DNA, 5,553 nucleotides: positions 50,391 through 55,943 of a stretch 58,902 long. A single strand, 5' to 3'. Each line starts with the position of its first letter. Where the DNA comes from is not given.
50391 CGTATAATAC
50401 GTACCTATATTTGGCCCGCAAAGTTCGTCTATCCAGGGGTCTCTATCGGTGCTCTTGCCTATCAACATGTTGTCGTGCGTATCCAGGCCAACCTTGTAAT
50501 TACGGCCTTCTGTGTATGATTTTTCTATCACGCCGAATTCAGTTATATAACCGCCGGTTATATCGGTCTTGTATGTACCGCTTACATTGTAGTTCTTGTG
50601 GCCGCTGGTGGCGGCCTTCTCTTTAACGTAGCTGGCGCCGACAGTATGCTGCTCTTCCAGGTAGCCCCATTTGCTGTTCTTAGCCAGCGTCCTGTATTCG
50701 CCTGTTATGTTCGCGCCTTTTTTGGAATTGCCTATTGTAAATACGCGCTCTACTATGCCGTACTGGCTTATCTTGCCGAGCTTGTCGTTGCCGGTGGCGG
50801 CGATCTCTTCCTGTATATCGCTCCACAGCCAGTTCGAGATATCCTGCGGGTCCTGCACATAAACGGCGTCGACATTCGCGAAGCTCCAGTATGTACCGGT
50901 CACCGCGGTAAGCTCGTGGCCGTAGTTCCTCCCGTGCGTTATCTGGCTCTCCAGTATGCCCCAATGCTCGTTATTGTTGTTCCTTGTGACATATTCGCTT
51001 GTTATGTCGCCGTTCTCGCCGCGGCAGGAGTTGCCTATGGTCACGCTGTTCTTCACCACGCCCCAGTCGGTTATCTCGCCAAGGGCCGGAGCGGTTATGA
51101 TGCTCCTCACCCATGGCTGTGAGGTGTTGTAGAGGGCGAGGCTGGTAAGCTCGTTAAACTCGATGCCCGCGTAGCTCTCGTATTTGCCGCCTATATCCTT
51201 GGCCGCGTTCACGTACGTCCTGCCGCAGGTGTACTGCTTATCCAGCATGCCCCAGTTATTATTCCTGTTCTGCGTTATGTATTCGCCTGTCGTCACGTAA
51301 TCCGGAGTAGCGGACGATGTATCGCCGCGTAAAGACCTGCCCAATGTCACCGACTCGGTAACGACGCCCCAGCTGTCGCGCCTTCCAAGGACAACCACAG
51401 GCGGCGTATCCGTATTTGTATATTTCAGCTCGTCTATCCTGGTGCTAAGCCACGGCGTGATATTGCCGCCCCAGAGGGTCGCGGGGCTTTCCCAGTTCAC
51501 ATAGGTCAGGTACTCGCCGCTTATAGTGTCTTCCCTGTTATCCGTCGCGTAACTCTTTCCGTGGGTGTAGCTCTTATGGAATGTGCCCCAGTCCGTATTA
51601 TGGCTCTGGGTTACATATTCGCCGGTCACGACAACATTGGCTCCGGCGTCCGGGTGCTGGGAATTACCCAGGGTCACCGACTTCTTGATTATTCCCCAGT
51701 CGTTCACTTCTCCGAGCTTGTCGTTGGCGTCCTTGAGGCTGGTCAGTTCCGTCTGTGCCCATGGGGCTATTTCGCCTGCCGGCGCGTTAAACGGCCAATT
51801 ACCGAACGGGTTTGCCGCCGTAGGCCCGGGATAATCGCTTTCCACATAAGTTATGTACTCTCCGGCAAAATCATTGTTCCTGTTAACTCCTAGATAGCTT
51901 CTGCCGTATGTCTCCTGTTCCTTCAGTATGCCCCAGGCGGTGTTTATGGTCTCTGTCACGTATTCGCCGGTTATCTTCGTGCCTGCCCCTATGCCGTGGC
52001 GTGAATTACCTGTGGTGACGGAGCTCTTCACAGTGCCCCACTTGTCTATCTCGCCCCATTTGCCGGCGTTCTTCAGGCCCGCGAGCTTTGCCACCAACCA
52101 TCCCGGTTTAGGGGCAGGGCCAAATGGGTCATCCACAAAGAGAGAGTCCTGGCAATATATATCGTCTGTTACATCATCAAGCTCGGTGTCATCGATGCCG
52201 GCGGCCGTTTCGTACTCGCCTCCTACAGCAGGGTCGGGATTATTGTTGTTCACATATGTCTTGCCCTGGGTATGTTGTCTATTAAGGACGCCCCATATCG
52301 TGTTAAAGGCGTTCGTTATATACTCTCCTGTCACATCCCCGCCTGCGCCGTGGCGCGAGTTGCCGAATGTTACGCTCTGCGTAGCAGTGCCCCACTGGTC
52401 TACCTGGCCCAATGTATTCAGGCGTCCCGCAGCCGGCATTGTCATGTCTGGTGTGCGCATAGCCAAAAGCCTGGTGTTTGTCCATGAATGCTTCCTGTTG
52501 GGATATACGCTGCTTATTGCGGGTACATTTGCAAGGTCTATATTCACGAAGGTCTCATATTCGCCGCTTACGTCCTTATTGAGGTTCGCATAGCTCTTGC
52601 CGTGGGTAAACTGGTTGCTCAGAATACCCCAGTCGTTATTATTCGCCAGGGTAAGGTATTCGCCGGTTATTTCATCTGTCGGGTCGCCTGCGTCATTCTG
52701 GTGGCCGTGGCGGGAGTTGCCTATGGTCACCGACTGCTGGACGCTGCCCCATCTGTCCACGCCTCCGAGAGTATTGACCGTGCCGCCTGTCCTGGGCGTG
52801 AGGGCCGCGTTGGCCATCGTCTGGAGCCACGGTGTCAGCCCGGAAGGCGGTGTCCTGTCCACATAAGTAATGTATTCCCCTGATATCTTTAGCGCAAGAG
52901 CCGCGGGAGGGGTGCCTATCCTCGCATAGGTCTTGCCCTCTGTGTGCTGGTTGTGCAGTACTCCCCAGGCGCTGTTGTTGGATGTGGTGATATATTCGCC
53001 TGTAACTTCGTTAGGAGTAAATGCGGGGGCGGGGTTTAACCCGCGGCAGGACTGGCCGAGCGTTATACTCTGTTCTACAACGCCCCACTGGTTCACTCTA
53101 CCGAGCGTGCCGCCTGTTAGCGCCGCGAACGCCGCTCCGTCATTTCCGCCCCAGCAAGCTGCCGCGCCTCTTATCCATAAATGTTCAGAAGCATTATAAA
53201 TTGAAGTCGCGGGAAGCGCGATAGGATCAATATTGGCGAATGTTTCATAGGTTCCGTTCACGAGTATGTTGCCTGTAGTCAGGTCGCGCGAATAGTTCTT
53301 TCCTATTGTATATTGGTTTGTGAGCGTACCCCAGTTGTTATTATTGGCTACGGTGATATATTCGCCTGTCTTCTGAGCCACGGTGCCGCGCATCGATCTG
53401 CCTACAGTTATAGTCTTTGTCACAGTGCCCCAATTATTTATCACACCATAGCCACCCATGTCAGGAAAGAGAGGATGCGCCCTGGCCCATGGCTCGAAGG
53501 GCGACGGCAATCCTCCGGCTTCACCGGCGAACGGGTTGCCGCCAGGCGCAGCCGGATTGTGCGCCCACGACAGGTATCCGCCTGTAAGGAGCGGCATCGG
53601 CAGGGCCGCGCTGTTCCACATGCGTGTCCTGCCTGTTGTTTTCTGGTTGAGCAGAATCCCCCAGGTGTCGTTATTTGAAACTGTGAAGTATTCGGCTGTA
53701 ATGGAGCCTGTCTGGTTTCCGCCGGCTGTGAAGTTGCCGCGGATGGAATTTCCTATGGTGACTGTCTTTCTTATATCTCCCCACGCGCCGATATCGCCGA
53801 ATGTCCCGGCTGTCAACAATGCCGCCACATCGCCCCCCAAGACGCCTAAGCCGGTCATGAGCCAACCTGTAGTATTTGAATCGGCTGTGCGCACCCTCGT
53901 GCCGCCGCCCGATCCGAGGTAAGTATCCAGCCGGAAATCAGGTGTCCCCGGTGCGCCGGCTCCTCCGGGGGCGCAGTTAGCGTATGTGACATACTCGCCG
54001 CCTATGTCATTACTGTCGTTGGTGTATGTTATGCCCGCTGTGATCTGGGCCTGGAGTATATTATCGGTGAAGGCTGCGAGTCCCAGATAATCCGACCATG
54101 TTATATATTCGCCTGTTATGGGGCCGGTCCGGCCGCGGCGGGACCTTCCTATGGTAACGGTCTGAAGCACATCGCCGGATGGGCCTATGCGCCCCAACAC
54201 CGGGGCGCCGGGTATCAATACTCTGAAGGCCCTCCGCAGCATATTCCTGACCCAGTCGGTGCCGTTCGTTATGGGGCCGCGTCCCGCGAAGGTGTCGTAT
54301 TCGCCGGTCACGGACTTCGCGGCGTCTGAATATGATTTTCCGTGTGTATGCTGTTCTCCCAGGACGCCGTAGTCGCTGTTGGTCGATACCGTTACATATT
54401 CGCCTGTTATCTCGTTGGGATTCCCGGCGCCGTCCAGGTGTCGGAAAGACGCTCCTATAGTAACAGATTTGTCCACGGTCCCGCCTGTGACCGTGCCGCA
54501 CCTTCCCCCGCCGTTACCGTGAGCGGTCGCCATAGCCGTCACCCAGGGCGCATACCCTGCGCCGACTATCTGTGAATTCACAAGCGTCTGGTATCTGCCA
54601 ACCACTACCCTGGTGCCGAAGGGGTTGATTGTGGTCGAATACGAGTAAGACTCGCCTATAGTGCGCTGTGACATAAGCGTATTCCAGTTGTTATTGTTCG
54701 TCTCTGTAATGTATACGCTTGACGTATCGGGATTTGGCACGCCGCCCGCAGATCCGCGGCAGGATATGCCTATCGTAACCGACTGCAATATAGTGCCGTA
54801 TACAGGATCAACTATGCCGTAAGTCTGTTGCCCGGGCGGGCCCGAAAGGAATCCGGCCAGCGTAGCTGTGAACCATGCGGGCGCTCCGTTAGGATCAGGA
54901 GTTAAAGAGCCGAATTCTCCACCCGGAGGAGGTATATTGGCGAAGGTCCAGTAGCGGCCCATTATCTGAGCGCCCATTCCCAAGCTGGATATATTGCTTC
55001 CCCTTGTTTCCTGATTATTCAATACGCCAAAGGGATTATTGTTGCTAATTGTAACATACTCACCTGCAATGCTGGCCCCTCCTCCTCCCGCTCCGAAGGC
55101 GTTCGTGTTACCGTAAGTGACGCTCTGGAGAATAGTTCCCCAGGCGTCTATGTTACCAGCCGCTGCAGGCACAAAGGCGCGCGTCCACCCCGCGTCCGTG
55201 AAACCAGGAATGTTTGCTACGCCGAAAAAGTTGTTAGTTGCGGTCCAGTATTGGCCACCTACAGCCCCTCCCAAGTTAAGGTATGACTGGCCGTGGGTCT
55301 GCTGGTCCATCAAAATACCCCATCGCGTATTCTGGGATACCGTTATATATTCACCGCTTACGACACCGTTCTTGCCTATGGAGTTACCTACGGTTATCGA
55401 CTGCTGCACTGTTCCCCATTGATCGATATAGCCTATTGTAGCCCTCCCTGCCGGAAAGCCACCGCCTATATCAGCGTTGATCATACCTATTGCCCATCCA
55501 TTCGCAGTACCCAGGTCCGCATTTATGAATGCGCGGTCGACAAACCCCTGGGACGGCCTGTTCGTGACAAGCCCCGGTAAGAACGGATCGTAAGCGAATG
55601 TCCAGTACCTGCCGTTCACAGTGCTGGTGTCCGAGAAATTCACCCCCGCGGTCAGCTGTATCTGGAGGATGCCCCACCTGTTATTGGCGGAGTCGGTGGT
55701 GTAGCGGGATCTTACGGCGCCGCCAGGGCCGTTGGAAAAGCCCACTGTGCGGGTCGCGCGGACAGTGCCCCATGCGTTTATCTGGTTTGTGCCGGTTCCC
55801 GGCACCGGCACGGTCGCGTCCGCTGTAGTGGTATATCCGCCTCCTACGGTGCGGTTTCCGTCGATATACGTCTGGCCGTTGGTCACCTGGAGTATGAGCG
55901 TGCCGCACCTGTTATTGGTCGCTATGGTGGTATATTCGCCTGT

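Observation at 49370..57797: A ~2,800-aa array of an apparently undescribed hairpin repeat with hierarchical organisation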

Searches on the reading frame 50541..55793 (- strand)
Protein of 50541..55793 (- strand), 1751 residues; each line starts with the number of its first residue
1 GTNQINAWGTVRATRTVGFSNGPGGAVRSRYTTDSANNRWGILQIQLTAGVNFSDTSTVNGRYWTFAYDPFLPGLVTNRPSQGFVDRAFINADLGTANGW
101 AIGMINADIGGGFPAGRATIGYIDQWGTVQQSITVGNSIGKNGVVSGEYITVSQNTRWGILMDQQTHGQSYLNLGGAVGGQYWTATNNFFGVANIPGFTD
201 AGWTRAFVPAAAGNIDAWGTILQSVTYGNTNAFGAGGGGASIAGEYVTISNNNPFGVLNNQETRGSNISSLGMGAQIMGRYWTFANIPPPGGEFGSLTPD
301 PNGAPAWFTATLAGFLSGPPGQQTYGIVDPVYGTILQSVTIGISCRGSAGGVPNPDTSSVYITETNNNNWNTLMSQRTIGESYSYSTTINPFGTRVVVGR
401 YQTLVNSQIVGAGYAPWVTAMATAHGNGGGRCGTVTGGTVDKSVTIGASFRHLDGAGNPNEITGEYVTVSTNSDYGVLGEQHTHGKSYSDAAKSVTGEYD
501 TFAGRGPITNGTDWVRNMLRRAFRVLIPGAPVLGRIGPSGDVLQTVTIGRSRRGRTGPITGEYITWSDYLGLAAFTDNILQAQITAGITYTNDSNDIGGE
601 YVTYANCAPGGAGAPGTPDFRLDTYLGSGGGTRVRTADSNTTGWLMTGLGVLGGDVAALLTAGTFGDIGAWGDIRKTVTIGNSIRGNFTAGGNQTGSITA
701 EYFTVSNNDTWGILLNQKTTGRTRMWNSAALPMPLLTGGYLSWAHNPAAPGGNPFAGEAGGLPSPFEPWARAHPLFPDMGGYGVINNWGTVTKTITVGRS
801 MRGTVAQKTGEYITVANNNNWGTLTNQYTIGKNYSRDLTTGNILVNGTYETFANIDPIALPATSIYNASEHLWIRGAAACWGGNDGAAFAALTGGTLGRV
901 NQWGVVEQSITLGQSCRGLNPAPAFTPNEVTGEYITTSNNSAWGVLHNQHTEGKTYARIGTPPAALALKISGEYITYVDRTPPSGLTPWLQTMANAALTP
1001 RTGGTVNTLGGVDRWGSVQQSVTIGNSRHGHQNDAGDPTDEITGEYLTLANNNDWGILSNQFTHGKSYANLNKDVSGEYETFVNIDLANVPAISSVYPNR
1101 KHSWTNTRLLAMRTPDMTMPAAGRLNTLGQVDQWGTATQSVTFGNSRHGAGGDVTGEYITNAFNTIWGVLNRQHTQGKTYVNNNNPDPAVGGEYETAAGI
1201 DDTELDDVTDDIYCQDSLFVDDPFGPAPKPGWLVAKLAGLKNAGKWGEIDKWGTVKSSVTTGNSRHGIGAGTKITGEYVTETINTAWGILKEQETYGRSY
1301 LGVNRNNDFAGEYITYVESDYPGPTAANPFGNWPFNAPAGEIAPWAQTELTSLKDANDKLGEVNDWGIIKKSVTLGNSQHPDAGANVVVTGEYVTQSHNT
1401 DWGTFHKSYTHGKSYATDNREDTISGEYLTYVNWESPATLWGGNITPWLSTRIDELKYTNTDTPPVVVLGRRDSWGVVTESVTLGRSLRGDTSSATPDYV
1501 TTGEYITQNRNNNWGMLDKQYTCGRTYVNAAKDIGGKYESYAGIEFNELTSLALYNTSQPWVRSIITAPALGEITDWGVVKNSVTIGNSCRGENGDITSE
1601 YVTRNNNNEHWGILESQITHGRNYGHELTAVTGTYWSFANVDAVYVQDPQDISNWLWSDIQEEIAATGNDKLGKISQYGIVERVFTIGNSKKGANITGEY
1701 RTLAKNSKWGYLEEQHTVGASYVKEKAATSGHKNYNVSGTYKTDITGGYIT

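Call 14: find_homologous_proteins(query=window:50541-55793:-, max_evalue=0.001)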
Query window:50541-55793:-: 8000 candidates shared short words with the query, none scored E <= 0.001.

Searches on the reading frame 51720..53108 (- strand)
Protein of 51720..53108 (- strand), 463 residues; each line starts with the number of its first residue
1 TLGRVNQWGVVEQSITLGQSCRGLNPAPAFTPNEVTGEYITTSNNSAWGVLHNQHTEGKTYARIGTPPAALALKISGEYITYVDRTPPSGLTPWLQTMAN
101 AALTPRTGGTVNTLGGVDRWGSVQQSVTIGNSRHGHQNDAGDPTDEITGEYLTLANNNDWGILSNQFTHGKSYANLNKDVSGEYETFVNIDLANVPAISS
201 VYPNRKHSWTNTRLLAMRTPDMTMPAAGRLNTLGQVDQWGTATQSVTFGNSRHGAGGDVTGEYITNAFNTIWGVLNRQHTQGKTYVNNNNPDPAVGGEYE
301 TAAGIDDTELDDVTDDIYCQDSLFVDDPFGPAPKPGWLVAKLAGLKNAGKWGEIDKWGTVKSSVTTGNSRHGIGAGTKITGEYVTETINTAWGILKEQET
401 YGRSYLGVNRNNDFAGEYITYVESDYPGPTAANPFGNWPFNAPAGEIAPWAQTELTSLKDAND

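Call 25: search_protein_families(library=pfam, proteins=[window:51720-53108:-], max_evalue=10)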
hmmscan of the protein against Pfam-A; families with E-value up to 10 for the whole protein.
window:51720-53108:- (463 aa): 0 families

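Call 26: predict_structure(alignment_id=A3)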
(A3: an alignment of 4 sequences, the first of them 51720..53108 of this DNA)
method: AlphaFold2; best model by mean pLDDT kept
length: 463 residues; sequences in the alignment: 4
mean_pLDDT: 69.1   pTM: 0.71
mean pLDDT of the five models: 69.1, 68.0, 67.8, 67.4, 67.0
residues with pLDDT >= 90: 32; 70-90: 227; 50-70: 115; < 50: 89
segments of 3 or more residues with pLDDT < 50: 26-31, 68-70, 106-108, 137-141, 199-206, 219-229, 312-331, 424-451, 461-463
pLDDT, mean of each block of 10 residues (from residue 1): 84 88 54 72 89 90 56 75 80 71 55 81 89 61 66 88 88 77 85 59 51 58 37 82 88 69 86 86 69 71 74 47 32 62 74 84 84 61 83 74 70 67 46 33 39 52 34
secondary structure, 60 per line:
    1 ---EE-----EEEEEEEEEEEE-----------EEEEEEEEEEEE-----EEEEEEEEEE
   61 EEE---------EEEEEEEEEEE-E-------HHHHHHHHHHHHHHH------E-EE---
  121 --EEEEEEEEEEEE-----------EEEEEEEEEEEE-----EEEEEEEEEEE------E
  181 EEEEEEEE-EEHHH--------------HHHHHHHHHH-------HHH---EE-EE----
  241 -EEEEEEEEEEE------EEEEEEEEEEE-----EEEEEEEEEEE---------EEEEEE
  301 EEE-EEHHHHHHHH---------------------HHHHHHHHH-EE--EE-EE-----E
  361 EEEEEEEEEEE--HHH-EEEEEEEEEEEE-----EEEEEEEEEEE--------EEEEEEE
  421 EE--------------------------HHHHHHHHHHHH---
elements in order: E11-22 E34-45 E51-63 E73-83 H93-107 E123-134 E146-157 E163-173 E180-188 H209-218 E242-252 E259-269 E275-285 E295-303 H307-314 H336-344 E360-371 E378-389 E395-405 E414-422 H449-460

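Call 30: fold_search(model_id=the predicted structure, library=pdb)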
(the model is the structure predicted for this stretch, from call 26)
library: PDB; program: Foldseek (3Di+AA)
matches with E <= 10: 641; with E <= 0.001: 5
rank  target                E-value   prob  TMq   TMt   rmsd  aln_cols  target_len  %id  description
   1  8qjc                  2.5e-07  0.47  0.08  0.05  25.2       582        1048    9  T6SS-linked Rhs repeat protein - Salmonella bongori Rhs-core domain with toxin domain (released 2024-09-25)
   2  8qjb_A                3.6e-07  0.44  0.07  0.05  25.4       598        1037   10  T6SS-linked Rhs repeat protein - Salmonella bongori Rhs-core domain extended N-terminus (released 2024-09-25)
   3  3cka_B                2.2e-04  0.51  0.12  0.15  22.5       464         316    8  The crystal structure of OspA mutant (released 2009-03-17)
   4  4ghb_A                5.3e-04  0.66  0.12  0.19  21.1       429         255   10  Crystal structure of a porin-like protein (BACUNI_01323) from Bacteroides uniformis ATCC 8492 at 2.32 A resolution (released 2012-08-29)
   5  4ghb_B                5.9e-04  0.60  0.12  0.18  21.0       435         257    9  Crystal structure of a porin-like protein (BACUNI_01323) from Bacteroides uniformis ATCC 8492 at 2.32 A resolution (released 2012-08-29)
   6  3tzg_B                9.9e-03  0.66  0.16  0.27  15.2       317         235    8  Crystal structure of a porin-like protein (BVU_2266) from Bacteroides vulgatus ATCC 8482 at 2.80 A resolution (released 2011-11-16)
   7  7xzi_9                9.9e-03  0.35  0.15  0.18  15.6       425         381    8  Cryo-EM structure of TOC-TIC supercomplex from Chlamydomonas reinhardtii (released 2023-01-11)
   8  5ixm_A                1.1e-02  0.35  0.18  0.16  22.2       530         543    8  The LPS Transporter LptDE from Yersinia pestis, core complex (released 2016-05-18)
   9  3msw                  1.4e-02  0.63  0.11  0.30  12.2       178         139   11  Crystal structure of a Protein with unknown function (BF3112) from Bacteroides fragilis NCTC 9343 at 1.90 A resolution (released 2010-06-09)
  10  3tzg_A                1.5e-02  0.60  0.17  0.27  16.0       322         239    9  Crystal structure of a porin-like protein (BVU_2266) from Bacteroides vulgatus ATCC 8482 at 2.80 A resolution (released 2011-11-16)
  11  5z1o_A                1.5e-02  0.11  0.11  0.14  22.8       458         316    8  Crystal structure of an OspA mutant (released 2019-01-02)
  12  8q2o                  1.8e-02  0.12  0.13  0.13  25.1       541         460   10  Structure of alginate transporter AlgE from P. aeruginosa PAO1 by using Se-MAG for the the lipid cubic phase crystalliza (released 2024-05-15)
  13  2k4t_MODEL_1_A        2.8e-02  0.38  0.17  0.25  19.9       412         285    8  Solution structure of human VDAC-1 in LDAO micelles (released 2008-09-09)
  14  5ixm_G                3.5e-02  0.16  0.16  0.14  25.9       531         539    8  The LPS Transporter LptDE from Yersinia pestis, core complex (released 2016-05-18)
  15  9n73_LH               4.1e-02  0.04  0.09  0.06  24.7       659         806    7  SSU processome maturation and disassembly, State G (released 2025-10-29)
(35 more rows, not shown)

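Call 34: find_related_loci(query=window:51720-53108:-, collection=genome_contigs, flank=10000)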
Query window:51720-53108:- (463 aa) in genome_contigs; peptide patterns used: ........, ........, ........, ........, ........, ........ (x = any residue, [..] = any of these).
40 stretches matched a pattern, but none encodes a relative of the query by tblastn (E <= 1e-3).

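Call 45: find_related_loci(query=A3, collection=genome_contigs, flank=10000)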
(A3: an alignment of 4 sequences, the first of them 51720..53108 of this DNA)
Query A3 (463 aa) in genome_contigs; peptide patterns used: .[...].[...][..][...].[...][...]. (x = any residue, [..] = any of these).
23 stretches matched a pattern, but none encodes a relative of the query by tblastn (E <= 1e-3).

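Call 67: search_protein_families(library=ncbifam, proteins=[window:51720-53108:-], max_evalue=1)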
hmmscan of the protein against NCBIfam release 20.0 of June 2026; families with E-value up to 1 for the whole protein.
window:51720-53108:- (463 aa): 0 families

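Call 71: fold_search(model_id=the predicted structure, library=viral)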
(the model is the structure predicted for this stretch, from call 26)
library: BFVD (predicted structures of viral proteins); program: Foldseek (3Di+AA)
matches with E <= 10: 547; with E <= 0.001: 7
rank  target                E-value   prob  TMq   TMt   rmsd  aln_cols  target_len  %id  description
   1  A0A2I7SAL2            1.6e-07  1.00  0.17  0.21  22.5       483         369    9  (no name in the UniProt tables at hand)
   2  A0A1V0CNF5            9.5e-07  1.00  0.22  0.20  21.1       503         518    9  (no name in the UniProt tables at hand)
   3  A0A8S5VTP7            3.7e-06  1.00  0.15  0.12  16.7       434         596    8  Anastral spindle 2 [Ackermannviridae sp.]
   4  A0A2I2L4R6            4.0e-05  0.98  0.16  0.22  19.7       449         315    8  MORN-repeat protein [Orpheovirus IHUMI-LCC2]
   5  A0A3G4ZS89            5.6e-05  0.89  0.14  0.17  23.6       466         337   10  Pentapeptide repeat-containing protein [Edafosvirus sp.]
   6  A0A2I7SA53            1.5e-04  0.82  0.16  0.17  17.4       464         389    9  (no name in the UniProt tables at hand)
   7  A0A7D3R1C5            1.6e-04  0.72  0.14  0.08  24.3       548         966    8  Zinc finger RING/FYVE/PHD-type protein [Fadolivirus FV1/VV64]
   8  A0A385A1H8            1.4e-03  0.33  0.10  0.13  22.9       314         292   11  (no name in the UniProt tables at hand)
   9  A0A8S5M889            4.5e-03  0.23  0.08  0.13  17.7       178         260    7  Uncharacterized protein [Caudovirales sp. ctCiv1]
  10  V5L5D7                7.4e-03  0.33  0.11  0.18  19.7       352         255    8  (no name in the UniProt tables at hand)
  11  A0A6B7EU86            1.1e-02  0.16  0.13  0.15  19.6       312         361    7  (no name in the UniProt tables at hand)
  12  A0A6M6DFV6            1.3e-02  0.69  0.13  0.24   8.8       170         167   15  (no name in the UniProt tables at hand)
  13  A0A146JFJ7            1.4e-02  0.84  0.17  0.24  16.8       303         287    7  (no name in the UniProt tables at hand)
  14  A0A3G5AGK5            1.4e-02  0.51  0.16  0.16  17.7       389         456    9  MORN repeat-containing protein [Solumvirus sp.]
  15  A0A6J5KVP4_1          1.5e-02  0.06  0.09  0.06  25.0       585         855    8  Regulator of chromosome condensation, RCC1 [uncultured Caudovirales phage]
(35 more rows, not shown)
